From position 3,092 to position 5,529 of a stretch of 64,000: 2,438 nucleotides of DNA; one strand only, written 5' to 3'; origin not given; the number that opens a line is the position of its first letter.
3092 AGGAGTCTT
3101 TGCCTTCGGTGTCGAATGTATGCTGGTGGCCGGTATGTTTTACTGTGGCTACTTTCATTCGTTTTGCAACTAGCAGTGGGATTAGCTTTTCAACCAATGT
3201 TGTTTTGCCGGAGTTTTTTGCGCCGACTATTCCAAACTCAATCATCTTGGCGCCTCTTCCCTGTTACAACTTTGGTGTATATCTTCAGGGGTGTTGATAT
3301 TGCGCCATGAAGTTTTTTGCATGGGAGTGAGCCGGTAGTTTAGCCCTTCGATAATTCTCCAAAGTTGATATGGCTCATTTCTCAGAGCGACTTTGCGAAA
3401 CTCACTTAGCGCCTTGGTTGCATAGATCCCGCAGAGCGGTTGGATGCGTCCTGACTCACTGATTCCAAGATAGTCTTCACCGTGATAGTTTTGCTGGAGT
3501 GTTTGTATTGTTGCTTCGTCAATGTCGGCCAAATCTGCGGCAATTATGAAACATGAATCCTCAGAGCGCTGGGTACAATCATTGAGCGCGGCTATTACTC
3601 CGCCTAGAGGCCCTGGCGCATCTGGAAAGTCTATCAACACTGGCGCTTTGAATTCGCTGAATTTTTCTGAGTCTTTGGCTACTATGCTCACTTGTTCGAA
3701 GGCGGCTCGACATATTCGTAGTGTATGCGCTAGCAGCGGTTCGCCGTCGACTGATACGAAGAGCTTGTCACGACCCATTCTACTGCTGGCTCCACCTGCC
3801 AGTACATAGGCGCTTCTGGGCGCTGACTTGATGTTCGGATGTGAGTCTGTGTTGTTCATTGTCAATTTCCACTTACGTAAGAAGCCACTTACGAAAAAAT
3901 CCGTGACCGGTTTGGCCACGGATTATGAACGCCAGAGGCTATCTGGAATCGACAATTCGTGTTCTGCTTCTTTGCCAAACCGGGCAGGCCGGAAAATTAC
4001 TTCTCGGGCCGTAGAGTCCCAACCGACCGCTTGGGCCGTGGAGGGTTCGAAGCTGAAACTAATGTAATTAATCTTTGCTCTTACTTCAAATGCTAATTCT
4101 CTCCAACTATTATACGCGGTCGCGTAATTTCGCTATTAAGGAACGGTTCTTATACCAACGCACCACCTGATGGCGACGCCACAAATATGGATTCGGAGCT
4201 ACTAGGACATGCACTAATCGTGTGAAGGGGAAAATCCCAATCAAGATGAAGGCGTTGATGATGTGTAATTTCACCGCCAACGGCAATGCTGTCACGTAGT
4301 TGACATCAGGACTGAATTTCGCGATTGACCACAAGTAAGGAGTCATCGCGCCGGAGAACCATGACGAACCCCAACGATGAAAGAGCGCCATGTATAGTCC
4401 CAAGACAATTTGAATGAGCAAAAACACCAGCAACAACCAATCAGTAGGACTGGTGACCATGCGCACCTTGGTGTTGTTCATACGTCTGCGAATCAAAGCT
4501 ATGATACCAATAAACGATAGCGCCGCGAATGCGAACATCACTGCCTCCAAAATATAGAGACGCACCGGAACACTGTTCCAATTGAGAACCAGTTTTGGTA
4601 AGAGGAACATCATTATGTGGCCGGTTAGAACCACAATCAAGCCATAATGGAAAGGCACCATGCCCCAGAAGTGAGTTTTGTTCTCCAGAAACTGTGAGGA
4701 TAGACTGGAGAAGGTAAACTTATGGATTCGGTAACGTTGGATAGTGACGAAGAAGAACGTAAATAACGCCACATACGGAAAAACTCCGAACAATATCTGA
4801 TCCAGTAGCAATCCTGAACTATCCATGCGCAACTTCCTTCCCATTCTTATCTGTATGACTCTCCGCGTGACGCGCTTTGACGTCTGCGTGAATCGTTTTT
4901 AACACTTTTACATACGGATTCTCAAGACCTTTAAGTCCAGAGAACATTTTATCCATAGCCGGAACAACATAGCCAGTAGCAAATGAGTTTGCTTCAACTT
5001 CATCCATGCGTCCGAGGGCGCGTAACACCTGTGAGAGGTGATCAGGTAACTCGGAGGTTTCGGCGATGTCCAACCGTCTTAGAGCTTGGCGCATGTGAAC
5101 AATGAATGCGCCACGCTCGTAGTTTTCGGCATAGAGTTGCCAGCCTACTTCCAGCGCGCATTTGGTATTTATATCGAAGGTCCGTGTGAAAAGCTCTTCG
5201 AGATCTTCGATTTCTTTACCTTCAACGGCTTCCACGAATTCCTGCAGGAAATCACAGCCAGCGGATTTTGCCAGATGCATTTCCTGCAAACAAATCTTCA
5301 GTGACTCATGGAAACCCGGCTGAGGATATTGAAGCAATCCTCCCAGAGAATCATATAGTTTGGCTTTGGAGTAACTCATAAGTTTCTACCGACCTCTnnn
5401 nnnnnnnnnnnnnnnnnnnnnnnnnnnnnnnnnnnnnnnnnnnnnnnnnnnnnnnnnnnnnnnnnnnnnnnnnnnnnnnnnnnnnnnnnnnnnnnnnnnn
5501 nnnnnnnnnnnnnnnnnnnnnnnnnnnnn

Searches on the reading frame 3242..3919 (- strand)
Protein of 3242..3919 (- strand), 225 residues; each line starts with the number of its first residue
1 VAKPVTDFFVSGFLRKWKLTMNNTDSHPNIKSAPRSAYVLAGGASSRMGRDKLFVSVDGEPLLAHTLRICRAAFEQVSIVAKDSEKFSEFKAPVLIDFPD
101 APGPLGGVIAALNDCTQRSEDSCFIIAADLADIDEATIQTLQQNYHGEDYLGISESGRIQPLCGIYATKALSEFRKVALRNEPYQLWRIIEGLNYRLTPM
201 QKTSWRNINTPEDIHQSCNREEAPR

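Call 26: search_protein_families(library=pfam, proteins=[window:3242-3919:-], max_evalue=0.001)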
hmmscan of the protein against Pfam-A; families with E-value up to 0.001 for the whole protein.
window:3242-3919:- (225 aa): 1 family
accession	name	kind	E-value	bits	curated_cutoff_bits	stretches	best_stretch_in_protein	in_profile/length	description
PF12804.13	NTP_transf_3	-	5.2e-30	105.2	27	1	37-181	1-148/160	MobA-like NTP transferase domain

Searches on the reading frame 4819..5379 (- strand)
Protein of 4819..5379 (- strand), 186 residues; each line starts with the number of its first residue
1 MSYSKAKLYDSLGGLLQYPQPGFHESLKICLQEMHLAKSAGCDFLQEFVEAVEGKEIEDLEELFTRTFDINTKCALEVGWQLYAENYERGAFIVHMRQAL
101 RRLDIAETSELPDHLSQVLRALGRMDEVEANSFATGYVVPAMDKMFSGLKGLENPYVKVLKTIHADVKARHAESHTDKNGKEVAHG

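Call 26: search_protein_families(library=pfam, proteins=[window:4819-5379:-], max_evalue=0.001)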
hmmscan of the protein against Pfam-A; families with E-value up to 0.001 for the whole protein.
window:4819-5379:- (186 aa): 1 family
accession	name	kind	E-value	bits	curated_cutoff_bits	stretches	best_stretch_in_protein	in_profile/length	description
PF02613.20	Nitrate_red_del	-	1.2e-05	25.9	22.2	1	44-132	11-106/136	Nitrate reductase delta subunit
